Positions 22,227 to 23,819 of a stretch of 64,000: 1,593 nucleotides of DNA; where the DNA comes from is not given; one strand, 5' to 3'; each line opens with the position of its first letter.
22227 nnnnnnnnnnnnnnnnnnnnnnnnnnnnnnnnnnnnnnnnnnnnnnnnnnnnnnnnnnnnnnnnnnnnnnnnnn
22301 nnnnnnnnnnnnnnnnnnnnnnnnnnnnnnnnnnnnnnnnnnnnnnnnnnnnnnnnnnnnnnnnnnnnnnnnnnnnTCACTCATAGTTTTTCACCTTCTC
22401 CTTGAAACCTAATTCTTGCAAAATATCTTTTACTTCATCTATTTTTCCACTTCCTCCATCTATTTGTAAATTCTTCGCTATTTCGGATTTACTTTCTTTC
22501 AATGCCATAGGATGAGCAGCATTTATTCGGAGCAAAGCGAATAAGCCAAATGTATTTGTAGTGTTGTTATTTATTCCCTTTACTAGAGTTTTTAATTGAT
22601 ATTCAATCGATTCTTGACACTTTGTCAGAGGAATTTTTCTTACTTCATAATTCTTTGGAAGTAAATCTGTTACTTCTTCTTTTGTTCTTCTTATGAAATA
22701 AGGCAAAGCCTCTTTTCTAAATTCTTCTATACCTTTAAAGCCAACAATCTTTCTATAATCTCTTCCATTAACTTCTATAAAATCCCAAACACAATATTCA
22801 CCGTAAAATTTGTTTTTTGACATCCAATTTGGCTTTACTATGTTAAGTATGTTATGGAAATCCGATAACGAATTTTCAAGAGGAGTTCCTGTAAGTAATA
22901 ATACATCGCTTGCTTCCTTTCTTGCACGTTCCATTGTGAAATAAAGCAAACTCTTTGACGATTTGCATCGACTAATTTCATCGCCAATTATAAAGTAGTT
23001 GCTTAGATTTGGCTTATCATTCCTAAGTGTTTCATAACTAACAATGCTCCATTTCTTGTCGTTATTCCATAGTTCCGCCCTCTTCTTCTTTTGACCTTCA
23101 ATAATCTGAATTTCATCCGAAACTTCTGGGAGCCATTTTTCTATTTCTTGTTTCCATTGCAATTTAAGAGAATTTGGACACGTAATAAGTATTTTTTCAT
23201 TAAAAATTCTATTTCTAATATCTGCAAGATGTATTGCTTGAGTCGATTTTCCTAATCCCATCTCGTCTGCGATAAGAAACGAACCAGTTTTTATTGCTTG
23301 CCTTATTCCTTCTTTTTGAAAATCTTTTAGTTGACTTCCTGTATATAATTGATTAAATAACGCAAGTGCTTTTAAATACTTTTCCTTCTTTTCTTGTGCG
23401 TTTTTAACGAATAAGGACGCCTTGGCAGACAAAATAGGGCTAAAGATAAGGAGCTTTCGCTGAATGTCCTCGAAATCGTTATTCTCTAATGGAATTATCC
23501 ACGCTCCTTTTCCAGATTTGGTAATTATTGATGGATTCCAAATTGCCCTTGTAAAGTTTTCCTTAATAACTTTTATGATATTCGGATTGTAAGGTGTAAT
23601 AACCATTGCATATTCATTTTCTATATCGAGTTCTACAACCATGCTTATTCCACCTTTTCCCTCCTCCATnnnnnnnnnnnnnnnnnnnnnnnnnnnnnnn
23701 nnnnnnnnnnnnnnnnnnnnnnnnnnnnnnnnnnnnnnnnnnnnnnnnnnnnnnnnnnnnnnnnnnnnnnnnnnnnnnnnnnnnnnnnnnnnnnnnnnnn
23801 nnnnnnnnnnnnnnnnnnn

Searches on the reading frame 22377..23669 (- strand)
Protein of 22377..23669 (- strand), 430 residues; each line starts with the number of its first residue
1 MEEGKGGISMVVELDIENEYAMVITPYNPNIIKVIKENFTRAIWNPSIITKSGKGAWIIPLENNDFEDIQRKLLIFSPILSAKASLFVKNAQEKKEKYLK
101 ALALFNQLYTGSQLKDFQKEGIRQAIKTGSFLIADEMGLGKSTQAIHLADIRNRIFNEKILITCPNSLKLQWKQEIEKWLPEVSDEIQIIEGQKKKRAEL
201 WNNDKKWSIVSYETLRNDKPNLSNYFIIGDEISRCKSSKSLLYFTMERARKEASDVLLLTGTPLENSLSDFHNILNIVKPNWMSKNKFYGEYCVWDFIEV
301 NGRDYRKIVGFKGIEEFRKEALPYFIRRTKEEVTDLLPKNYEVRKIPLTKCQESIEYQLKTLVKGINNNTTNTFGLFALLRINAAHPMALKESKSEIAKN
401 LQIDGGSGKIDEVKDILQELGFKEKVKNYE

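Call 11: search_protein_families(library=pfam, proteins=[window:22377-23669:-], max_evalue=0.001)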
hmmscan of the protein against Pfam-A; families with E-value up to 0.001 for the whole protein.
window:22377-23669:- (430 aa): 2 families
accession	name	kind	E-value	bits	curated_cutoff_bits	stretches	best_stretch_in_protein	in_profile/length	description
PF00176.29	SNF2-rel_dom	-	1.4e-30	106.9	24.9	1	127-369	16-261/290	SNF2-related domain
PF04851.21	ResIII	-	1.2e-07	32.2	22.5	1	114-263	4-162/164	Type III restriction enzyme, res subunit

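Call 91: search_solved_structures(query=window:22377-23669:-, max_evalue=0.00001)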
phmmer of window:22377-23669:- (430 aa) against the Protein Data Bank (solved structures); distinct sequences matched with E-value up to 0.00001: 60.
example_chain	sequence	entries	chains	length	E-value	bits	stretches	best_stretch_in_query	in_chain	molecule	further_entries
5hzr_A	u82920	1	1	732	1.5e-21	80.1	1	108-392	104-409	SNF2-family ATP dependent chromatin remodeling factor like protein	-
23cp_K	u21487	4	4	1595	1.7e-21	79.9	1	108-364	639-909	WD40 repeat-containing protein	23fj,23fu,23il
7otq_K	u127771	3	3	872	9.8e-21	77.4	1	109-344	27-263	Chromodomain-helicase-DNA-binding protein 1-like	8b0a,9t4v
7epu_B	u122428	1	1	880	9.8e-21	77.4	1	109-344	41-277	Chromodomain-helicase-DNA-binding protein 1-like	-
7enn_K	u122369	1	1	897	1e-20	77.4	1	109-344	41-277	Chromodomain-helicase-DNA-binding protein 1-like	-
5jxr_A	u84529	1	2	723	5e-20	75.1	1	114-364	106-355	Chromatin-remodeling complex ATPase-like protein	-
6pwf_K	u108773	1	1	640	7.2e-19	71.3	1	113-364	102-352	chromatin remodeling factor ISWI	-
6iro_L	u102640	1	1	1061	9.3e-19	70.9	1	107-353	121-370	ISWI chromatin-remodeling complex ATPase ISW1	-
6jyl_K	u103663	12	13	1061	1.3e-18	70.4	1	107-351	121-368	ISWI chromatin-remodeling complex ATPase ISW1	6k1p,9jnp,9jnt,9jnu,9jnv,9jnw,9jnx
7x3t_V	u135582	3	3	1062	1.3e-18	70.4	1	107-351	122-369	ISWI chromatin-remodeling complex ATPase ISW1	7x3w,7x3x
9lj2_K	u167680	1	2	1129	1.5e-18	70.2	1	107-351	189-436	ISWI chromatin-remodeling complex ATPase ISW1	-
9ear_W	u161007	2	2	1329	2e-18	69.8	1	109-372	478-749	Chromodomain-helicase-DNA-binding protein 1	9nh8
6vzg_K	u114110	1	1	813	2.7e-18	69.4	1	108-358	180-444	Nuclear protein STH1/NPS1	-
6vz4_K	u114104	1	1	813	2.7e-18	69.4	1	108-358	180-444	Nuclear protein STH1/NPS1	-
6k15_J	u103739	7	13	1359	5.8e-18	68.3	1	108-358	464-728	Nuclear protein STH1/NPS1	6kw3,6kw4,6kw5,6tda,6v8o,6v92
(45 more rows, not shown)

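Call 93: search_dna_similar(query=window:22377-23669:-, collection=phages, mode=protein, max_rows=12)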
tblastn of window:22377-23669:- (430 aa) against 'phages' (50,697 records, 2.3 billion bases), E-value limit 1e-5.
Records with a match: 502; places in all: 503; records where one place covers at least 80% of the query: 3.
Best place of each record, by identity: <60% 502.
By first word of the organism name: Gordonia 111; Bacteroides 60; Pseudomonas 52; Vibrio 43; Arthrobacter 31; Microbacterium 26; Mycobacterium 26; Bacillus 24; Parabacteroides 14; Bacteriophage 11; and 40 more.
By host as written in the record: Gordonia terrae 3612 86; - 47; Arthrobacter sp. ATCC 21022 29; Pseudomonas aeruginosa PAO1 22; Mycobacterium smegmatis mc2 155 15; Microbacterium foliorum NRRL B-24224 14; Pseudomonas aeruginosa 13; Caulobacter vibrioides CB15 11; and 140 more.
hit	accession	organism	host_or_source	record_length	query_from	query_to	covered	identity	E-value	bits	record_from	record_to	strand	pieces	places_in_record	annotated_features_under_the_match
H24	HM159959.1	Clostridium phage phiCTP1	-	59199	5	355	82%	25.9%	2e-14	82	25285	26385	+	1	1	putative helicase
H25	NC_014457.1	Clostridium phage phiCTP1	-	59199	5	355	82%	25.9%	2e-14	82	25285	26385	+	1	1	putative helicase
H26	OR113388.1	Clostridium phage vB_CtyS-FA88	Clostridium sp.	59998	5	355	82%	25.9%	2e-14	82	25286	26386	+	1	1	hypothetical protein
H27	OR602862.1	Moorella phage MTATph1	Moorella thermoacetica DSM 103132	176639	117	426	72%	28.8%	2e-23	108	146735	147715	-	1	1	DNA helicase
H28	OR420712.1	Oceanotoga phage vB_OteS-UFV02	Oceanotoga teriensis UFV_LIMV02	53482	105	419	73%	28.1%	9e-13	76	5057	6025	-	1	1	superfamily II DNA/RNA helicase, SNF2 family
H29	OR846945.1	Listeria phage LM 4-11-1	Listeria monocytogenes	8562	112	417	71%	28.7%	1e-19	98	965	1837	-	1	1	record has no annotation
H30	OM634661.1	Bacillus phage vB_BauM_KLEB27-3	Bacillus australimaris sKR4M-27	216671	117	419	70%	28.4%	2e-21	103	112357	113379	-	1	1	helicase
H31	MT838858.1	Bacteriophage sp.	human fecal samples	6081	114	364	58%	33.6%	3e-21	102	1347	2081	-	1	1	record has no annotation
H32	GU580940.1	Rhodococcus phage ReqiDocB7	Rhodococcus equi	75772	116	412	69%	28.3%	1e-21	103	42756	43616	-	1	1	helicase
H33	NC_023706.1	Rhodococcus phage ReqiDocB7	Rhodococcus equi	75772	116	412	69%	28.3%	1e-21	103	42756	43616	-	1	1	helicase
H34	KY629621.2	Streptococcus virus MS1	Streptococcus pneumoniae R6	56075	116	399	66%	29.2%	3e-18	94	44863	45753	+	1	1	helicase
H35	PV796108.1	Bacillus phage Edson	Bacillus cereus BC102p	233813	117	420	71%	27.1%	6e-25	114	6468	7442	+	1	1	hypothetical protein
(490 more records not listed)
